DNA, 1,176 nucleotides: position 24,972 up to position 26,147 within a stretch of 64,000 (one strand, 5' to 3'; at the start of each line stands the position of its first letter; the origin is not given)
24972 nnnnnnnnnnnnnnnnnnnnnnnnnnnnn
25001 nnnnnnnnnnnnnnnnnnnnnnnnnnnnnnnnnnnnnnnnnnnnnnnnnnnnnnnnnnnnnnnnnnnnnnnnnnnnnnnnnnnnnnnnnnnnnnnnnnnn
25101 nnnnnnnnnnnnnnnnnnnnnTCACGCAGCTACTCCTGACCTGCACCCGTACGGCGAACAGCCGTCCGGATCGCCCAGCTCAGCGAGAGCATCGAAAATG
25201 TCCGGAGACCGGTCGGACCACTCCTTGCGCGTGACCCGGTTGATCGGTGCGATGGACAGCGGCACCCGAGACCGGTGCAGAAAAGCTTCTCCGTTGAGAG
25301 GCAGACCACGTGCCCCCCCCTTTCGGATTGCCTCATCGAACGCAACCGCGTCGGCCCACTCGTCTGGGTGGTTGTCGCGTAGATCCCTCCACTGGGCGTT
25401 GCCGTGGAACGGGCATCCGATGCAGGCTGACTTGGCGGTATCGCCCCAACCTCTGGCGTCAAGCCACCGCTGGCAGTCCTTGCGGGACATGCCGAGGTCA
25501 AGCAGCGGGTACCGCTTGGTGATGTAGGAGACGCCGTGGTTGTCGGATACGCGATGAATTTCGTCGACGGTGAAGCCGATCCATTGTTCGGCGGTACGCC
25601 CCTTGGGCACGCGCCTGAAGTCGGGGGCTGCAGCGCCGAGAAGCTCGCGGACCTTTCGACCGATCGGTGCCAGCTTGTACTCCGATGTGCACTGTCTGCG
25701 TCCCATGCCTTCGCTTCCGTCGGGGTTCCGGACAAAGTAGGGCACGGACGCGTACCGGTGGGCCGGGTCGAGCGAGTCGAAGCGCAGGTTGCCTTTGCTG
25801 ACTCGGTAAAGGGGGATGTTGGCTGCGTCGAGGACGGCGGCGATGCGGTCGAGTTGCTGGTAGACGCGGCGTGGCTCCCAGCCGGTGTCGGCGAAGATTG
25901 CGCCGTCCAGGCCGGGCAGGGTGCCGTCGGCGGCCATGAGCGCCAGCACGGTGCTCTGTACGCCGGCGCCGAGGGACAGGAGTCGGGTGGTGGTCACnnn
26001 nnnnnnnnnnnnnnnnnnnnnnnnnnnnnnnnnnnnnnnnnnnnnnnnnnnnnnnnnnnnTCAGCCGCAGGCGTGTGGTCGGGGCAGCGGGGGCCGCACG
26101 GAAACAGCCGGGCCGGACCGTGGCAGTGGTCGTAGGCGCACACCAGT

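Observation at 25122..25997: PP-loop (PAPS-reductase-like) enzyme plus a distal TGT/DpdA-like gene: possible 7-deazaguanine-type DNA modification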

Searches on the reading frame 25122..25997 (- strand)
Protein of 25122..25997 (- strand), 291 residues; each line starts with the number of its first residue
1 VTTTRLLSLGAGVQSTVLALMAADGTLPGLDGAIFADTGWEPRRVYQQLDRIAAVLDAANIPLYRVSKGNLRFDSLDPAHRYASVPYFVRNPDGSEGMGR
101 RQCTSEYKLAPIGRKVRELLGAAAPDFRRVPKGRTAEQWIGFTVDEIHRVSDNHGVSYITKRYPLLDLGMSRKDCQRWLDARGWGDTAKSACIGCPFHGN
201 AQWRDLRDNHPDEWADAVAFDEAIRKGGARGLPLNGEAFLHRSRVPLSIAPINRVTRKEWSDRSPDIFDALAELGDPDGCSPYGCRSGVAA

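Call 4: search_protein_families(library=pfam, proteins=[window:25122-25997:-], max_evalue=0.01)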
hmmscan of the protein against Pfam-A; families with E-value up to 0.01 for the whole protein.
window:25122-25997:- (291 aa): 0 families

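Call 5: search_protein_families(library=phrogs, proteins=[window:25122-25997:-], max_evalue=0.001)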
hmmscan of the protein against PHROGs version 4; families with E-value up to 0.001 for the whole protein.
window:25122-25997:- (291 aa): 1 family
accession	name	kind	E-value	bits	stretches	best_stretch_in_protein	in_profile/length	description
phrog_424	-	moron, auxiliary metabolic gene and host takeover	7.4e-46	158.1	1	4-289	162-419/460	phosphoadenosine phosphosulfate reductase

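Call 8: search_dna_similar(query=window:25122-25997:-, collection=phages, mode=protein, max_rows=30)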
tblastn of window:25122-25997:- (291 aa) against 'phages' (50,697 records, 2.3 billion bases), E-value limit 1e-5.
Records with a match: 55; places in all: 55; records where one place covers at least 80% of the query: 45.
Best place of each record, by identity: 60-80% 2; <60% 53.
By first word of the organism name: Mycobacterium 28; Vibrio 3; Pseudomonas 3; Salisaeta 2; Thermus 2; Synechococcus 2; Oscillospiraceae 2; Nitrosopumilaceae 2; Bacteriophage 2; Planktothrix 2; and 7 more.
By host as written in the record: - 4; Mycobacterium abscessus GD43A 3; Mycobacterium abscessus strain BWH-C 2; Mycobacterium abscessus GD21 2; Mycobacterium abscessus T46 2; Mycobacterium abscessus GD11 2; Salisaeta sp. SP9-1 2; Mycobacterium abscessus GD40 2; and 31 more.
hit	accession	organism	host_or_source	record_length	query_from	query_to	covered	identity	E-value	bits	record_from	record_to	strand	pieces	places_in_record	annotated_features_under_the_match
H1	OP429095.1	Nocardia phage NS-I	Nocardia seriolae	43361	3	288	98%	69.2%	3e-128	407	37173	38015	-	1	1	hypothetical protein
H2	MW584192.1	Mycobacterium phage prophi91-1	Mycobacterium abscessus GD91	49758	5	291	99%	62.5%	2e-119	382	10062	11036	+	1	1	20: PAPS reductase-like domain protein | 21: hypothetical protein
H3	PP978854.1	Gordonia phage PotPie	Gordonia rubripertincta NRRL B-16540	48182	5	291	99%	55.2%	2e-96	316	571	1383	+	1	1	2: hypothetical protein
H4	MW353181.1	Mycobacterium phage phiT46-1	Mycobacterium abscessus strain BWH-C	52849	5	288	98%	54.9%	6e-110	355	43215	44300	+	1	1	58: PAPS reductase-like domain protein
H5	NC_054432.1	Mycobacterium phage phiT46-1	Mycobacterium abscessus strain BWH-C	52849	5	288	98%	54.9%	6e-110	355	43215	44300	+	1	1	58: phosphoadenosine phosphosulfate reductase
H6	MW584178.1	Mycobacterium phage prophiGD21-3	Mycobacterium abscessus GD21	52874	5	288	98%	54.9%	6e-110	355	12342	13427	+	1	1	23: PAPS reductase-like domain protein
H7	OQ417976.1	Mycobacterium phage prophiT46-1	Mycobacterium abscessus T46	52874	5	288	98%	54.9%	6e-110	355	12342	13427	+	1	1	23: PAPS reductase-like domain protein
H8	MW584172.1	Mycobacterium phage prophiGD24-2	Mycobacterium abscessus GD24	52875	5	288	98%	54.9%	6e-110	355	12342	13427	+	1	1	23: PAPS reductase-like domain protein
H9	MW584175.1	Mycobacterium phage prophi62-2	Mycobacterium abscessus GD62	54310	5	291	99%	54.0%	2e-109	353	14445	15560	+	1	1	33: PAPS reductase-like domain protein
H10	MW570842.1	Mycobacterium phage phiT45-1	Mycobacterium abscessus BWH-C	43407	3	291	99%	53.2%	2e-107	348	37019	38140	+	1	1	56: hypothetical protein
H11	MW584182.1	Mycobacterium phage prophiGD43A-3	Mycobacterium abscessus GD43A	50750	3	291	99%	53.2%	2e-107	348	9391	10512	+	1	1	20: PAPS reductase-like domain protein | 21: HNH endonuclease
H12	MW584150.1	Mycobacterium phage prophi100A-2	Mycobacterium abscessus GD100A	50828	3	291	99%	53.2%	2e-107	348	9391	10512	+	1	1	20: PAPS reductase-like domain protein | 21: HNH endonuclease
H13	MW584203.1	Mycobacterium phage prophiGD33-1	Mycobacterium abscessus GD33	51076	3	291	99%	53.2%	2e-107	348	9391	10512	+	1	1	20: PAPS reductase-like domain protein | 21: HNH endonuclease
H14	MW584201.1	Mycobacterium phage prophiGD08-3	Mycobacterium abscessus GD08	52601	5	291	99%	52.6%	4e-107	346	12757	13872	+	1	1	28: PAPS reductase-like domain protein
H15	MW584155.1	Mycobacterium phage prophiGD11-3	Mycobacterium abscessus GD11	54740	5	291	99%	52.6%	4e-107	346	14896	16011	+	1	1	32: PAPS reductase-like domain protein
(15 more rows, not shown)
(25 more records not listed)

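Call 22: search_solved_structures(query=window:25122-25997:-, max_evalue=10, show_alignments=2)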
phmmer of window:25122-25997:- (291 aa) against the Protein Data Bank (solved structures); distinct sequences matched with E-value up to 10: 10.
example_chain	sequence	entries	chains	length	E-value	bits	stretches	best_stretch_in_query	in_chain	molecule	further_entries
21fy_C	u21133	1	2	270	0.025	17.3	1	140-217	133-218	PptA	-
5k5m_A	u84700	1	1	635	0.45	13.2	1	164-196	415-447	RNA Dependent RNA Polymerase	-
7hkb_A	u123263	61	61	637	0.45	13.2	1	164-196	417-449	Genome polyprotein | NS5 RNA-dependent RNA polymerase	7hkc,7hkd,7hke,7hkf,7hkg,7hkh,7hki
7xd8_A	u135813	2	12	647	0.46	13.2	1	164-196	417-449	NS5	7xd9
6izx_A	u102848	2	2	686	0.5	13.1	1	164-196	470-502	Genome polyprotein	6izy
3eb7_A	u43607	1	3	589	0.72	12.5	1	37-111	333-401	Insecticidal Delta-Endotoxin Cry8Ea1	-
8t12_B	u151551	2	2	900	0.74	12.5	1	164-196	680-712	Non-structural protein 5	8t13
6kr2_A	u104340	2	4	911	0.75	12.5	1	164-196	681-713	Genome polyprotein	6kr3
9dtt_A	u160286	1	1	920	0.75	12.5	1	164-196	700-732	RNA-directed RNA polymerase NS5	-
5zqk_A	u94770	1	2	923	0.76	12.5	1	164-196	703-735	Non Structural Protein 5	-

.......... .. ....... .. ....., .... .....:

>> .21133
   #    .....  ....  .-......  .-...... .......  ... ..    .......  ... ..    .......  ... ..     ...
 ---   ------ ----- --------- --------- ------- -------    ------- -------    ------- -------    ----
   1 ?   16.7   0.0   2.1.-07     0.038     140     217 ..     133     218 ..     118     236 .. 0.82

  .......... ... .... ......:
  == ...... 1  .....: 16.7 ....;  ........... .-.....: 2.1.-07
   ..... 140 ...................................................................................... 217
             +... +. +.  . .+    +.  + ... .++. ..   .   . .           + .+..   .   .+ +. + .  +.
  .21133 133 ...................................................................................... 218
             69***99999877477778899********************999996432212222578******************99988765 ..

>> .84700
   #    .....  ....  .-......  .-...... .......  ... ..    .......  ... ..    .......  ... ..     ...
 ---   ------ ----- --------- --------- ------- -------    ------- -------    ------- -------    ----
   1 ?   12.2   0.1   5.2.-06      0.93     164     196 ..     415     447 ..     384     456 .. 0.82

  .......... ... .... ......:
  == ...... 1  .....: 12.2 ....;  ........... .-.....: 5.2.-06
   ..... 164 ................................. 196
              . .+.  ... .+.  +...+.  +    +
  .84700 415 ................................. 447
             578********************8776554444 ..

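Call 23: search_protein_families(library=ncbifam, proteins=[window:25122-25997:-], max_evalue=0.1)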
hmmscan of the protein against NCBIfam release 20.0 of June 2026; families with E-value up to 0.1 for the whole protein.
window:25122-25997:- (291 aa): 0 families

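Call 25: search_protein_families(library=pfam, proteins=[window:25122-25997:-], max_evalue=1)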
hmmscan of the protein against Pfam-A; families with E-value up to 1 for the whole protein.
window:25122-25997:- (291 aa): 1 family
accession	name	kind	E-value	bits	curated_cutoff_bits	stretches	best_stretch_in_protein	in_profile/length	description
PF01507.26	PAPS_reduct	-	0.012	16.1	22.5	1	7-69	4-63/175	Phosphoadenosine phosphosulfate reductase domain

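Call 27: find_homologous_proteins(query=window:25122-25997:-, max_evalue=0.00001)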
Query window:25122-25997:- (291 aa): 5636 proteins with E <= 0.00001 among 8000 candidates; the best 120 are listed.
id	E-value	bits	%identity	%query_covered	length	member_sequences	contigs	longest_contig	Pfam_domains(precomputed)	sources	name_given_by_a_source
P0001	9.3e-180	615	92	98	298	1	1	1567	-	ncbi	-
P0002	3.2e-176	603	91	98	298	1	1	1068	-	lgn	-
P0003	1.4e-175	601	89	99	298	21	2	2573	-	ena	-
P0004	1.5e-174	598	89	99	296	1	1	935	-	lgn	-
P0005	1.0e-173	595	89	99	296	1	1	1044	-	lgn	-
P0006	7.7e-173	592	87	99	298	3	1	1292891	-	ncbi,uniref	ncbi:hypothetical protein ACGFIW_02060 [Micromonospora sp. NPDC048935]|uniref:hypothetical protein n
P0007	5.6e-172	589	86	97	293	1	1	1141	-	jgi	jgi:hypothetical protein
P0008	5.7e-171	586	88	98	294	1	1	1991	-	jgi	jgi:hypothetical protein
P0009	1.4e-170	585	87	99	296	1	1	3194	-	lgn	-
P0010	3.1e-170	584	85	99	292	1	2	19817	-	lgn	-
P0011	3.3e-170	583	87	97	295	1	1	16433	-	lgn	-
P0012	2.0e-169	581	87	98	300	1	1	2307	-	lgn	-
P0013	7.7e-169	579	76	99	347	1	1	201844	-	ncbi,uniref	ncbi:hypothetical protein [Micromonospora sp. NPDC049891]|uniref:hypothetical protein n=1 Tax=Microm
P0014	3.3e-168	577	86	98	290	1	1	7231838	-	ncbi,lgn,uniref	ncbi:hypothetical protein [Micromonospora sp. NBC_00421]|uniref:hypothetical protein n=1 Tax=Micromo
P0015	9.3e-168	575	85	98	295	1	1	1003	-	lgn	-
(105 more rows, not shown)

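Call 37: search_solved_structures(query=A1, max_evalue=10, show_alignments=3)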
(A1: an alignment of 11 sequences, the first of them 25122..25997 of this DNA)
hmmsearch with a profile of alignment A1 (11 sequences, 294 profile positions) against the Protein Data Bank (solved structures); distinct sequences matched with E-value up to 10: 5.
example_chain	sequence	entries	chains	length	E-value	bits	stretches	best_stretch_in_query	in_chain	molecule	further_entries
21fy_C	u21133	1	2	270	0.00014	24.6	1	143-227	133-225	PptA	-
7zb5_E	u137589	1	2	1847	1.1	11.8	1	29-82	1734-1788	Helicase-like protein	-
6g7e_B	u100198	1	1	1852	1.1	11.8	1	29-82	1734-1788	Helicase-like protein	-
7z7n_E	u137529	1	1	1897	1.1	11.8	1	29-82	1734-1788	Helicase-like protein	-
7z8s_E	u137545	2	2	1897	1.1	11.8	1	29-82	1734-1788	Helicase-like protein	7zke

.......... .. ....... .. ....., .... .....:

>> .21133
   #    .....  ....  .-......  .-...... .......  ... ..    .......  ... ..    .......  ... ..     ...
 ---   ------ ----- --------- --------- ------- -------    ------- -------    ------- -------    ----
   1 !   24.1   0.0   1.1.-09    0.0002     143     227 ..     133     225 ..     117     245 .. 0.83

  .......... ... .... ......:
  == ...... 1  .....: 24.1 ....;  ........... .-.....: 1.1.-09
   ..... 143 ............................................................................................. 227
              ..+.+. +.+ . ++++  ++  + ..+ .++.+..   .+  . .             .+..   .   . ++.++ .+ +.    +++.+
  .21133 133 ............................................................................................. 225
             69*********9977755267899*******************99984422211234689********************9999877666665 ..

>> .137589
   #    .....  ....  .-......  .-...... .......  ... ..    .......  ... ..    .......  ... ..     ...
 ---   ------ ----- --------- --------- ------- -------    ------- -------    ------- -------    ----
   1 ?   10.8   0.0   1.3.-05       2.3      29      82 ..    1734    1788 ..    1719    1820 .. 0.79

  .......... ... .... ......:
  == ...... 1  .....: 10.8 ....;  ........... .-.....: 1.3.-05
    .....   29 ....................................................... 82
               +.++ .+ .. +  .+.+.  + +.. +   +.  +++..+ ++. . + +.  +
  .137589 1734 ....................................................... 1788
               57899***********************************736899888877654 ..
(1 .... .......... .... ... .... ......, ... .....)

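Call 41: find_related_loci(query=A1, collection=viral_contigs, flank=10000)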
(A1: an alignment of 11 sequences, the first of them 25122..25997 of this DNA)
Query A1 (291 aa) in viral_contigs; peptide patterns used: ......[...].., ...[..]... (x = any residue, [..] = any of these).
573 stretches matched a pattern; 561 encode a relative of the query (tblastn E <= 1e-3); the best 80 are kept; 80 distinct loci.
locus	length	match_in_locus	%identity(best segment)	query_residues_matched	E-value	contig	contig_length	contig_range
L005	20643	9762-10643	88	3-291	4e-174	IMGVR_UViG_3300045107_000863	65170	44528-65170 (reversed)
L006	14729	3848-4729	87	3-291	1e-172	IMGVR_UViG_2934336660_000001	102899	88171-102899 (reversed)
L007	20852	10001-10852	88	5-288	7e-170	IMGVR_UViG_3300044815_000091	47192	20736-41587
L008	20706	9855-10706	87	5-288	1e-168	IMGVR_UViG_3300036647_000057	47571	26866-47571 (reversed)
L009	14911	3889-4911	73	3-291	5e-158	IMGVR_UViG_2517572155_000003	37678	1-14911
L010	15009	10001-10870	82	5-291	3e-157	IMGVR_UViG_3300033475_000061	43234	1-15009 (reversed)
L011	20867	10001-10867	79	3-291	1e-153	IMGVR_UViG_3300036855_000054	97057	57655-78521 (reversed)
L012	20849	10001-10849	78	3-288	8e-149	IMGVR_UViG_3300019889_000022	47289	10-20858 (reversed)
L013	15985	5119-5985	74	2-287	4e-144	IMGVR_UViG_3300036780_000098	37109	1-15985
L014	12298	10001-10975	69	1-289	8e-142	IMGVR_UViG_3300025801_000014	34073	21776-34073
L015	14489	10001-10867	72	3-288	6e-139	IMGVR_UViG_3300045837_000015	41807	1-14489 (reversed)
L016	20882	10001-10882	71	3-291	4e-138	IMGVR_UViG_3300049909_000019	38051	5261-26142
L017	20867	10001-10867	70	5-288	2e-136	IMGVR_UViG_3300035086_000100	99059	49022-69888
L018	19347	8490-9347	71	5-289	1e-133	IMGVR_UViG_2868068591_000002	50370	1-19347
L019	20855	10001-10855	71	1-291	8e-133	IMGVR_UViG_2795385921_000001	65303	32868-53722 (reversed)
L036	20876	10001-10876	65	3-288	2e-117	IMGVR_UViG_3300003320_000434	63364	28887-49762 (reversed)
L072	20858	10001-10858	60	1-288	7e-105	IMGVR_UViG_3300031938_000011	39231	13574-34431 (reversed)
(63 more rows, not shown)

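Call 45: predict_structure(alignment_id=A2)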
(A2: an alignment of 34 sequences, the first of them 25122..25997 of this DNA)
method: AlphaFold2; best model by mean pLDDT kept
length: 291 residues; sequences in the alignment: 34
mean_pLDDT: 74.4   pTM: 0.77
mean pLDDT of the five models: 74.4, 74.1, 73.7, 72.5, 69.9
residues with pLDDT >= 90: 72; 70-90: 120; 50-70: 53; < 50: 46
segments of 3 or more residues with pLDDT < 50: 82-84, 191-196, 228-234, 264-291
pLDDT, mean of each block of 10 residues (from residue 1): 84 90 95 90 86 97 92 72 56 61 70 92 88 91 73 70 90 88 78 52 81 84 62 56 78 69 47 34 35 30
secondary structure, 60 per line:
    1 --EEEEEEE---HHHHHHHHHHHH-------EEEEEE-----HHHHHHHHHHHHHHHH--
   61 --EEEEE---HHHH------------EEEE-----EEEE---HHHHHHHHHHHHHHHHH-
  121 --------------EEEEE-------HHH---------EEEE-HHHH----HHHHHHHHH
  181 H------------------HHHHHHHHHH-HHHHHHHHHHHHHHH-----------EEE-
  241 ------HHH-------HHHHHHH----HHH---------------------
elements in order: E3-9 H13-24 E32-37 H43-58 E63-67 H71-74 E87-90 E96-99 H103-119 E135-139 E159-162 H164-167 H172-181 H200-209 H211-225 E237-239 H257-263

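Call 51: fold_search(model_id=the predicted structure, library=pdb)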
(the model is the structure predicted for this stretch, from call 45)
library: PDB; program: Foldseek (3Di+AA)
matches with E <= 10: 1405; with E <= 0.001: 29
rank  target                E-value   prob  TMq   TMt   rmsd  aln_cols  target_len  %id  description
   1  6vpu_H                8.4e-05  1.00  0.38  0.47   5.5       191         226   16  1.90 Angstrom Resolution Crystal Structure Phosphoadenosine Phosphosulfate Reductase (CysH) from Vibrio vulnificus (released 2021-02-10)
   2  7sbc_D                1.4e-04  1.00  0.33  0.21   9.0       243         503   15  Crystal structure of a GMP synthase from Acinetobacter baumannii AB5075-UW (released 2021-10-06)
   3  8cp3_B                1.4e-04  1.00  0.35  0.39  13.4       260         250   14  Apo-LarE in complex with AMP-PNP (released 2024-01-31)
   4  5udr_C                1.5e-04  1.00  0.32  0.36   9.4       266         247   12  LarE, a sulfur transferase involved in synthesis of the cofactor for lactate racemase in complex with nicotinamide mon (released 2017-08-23)
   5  6vpu_F                1.6e-04  1.00  0.39  0.48   5.5       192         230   17  1.90 Angstrom Resolution Crystal Structure Phosphoadenosine Phosphosulfate Reductase (CysH) from Vibrio vulnificus (released 2021-02-10)
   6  1sur                  1.7e-04  1.00  0.38  0.50   5.8       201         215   14  PHOSPHO-ADENYLYL-SULFATE REDUCTASE (released 1999-05-11)
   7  6vpu_G                2.5e-04  1.00  0.39  0.49   5.0       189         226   17  1.90 Angstrom Resolution Crystal Structure Phosphoadenosine Phosphosulfate Reductase (CysH) from Vibrio vulnificus (released 2021-02-10)
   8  6vpu_D                2.9e-04  1.00  0.37  0.45   6.4       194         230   15  1.90 Angstrom Resolution Crystal Structure Phosphoadenosine Phosphosulfate Reductase (CysH) from Vibrio vulnificus (released 2021-02-10)
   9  6vpu_B                3.3e-04  1.00  0.39  0.48   5.1       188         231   16  1.90 Angstrom Resolution Crystal Structure Phosphoadenosine Phosphosulfate Reductase (CysH) from Vibrio vulnificus (released 2021-02-10)
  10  6vpu_A                3.3e-04  1.00  0.38  0.48   6.5       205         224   15  1.90 Angstrom Resolution Crystal Structure Phosphoadenosine Phosphosulfate Reductase (CysH) from Vibrio vulnificus (released 2021-02-10)
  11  2o8v_A                3.5e-04  1.00  0.40  0.49   5.4       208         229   14  PAPS reductase in a covalent complex with thioredoxin C35A (released 2007-03-27)
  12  6dg3_A                3.5e-04  1.00  0.35  0.41   9.4       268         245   12  LarE, a sulfur transferase involved in synthesis of the cofactor for lactate racemase, in complex with caesium (released 2019-05-22)
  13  6utq_F                3.5e-04  1.00  0.34  0.39   8.9       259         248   11  LarE, a sulfur transferase involved in synthesis of the cofactor for lactate racemase in complex with cadmium (released 2019-11-06)
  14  8cnz_D                4.2e-04  1.00  0.35  0.38   8.6       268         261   12  mmLarE-[4Fe-4S] phased by Fe-SAD (released 2024-01-31)
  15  6dg3_I                4.2e-04  1.00  0.33  0.37   9.3       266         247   12  LarE, a sulfur transferase involved in synthesis of the cofactor for lactate racemase, in complex with caesium (released 2019-05-22)
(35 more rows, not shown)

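Call 55: search_protein_families(library=pfam, proteins=[L072:11773-12657:+, L036:13969-14658:+], max_evalue=0.01)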
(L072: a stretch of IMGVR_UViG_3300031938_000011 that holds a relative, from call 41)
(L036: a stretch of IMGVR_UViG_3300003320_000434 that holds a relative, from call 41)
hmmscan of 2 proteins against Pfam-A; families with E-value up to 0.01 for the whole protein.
L072:11773-12657:+ (294 aa): 0 families

L036:13969-14658:+ (229 aa): 0 families

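Call 65: search_protein_families(library=phrogs, proteins=[L072:11773-12657:+], max_evalue=0.001)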
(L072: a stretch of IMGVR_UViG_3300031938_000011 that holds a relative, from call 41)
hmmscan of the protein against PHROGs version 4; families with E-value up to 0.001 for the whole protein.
L072:11773-12657:+ (294 aa): 2 families
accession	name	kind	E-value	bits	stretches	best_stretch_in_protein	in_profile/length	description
phrog_887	-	moron, auxiliary metabolic gene and host takeover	2.1e-41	143.4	1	10-196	34-227/509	queuine tRNA-ribosyltransferase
phrog_7068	-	moron, auxiliary metabolic gene and host takeover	2.7e-20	73.7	1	12-186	7-176/346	queuine tRNA-ribosyltransferase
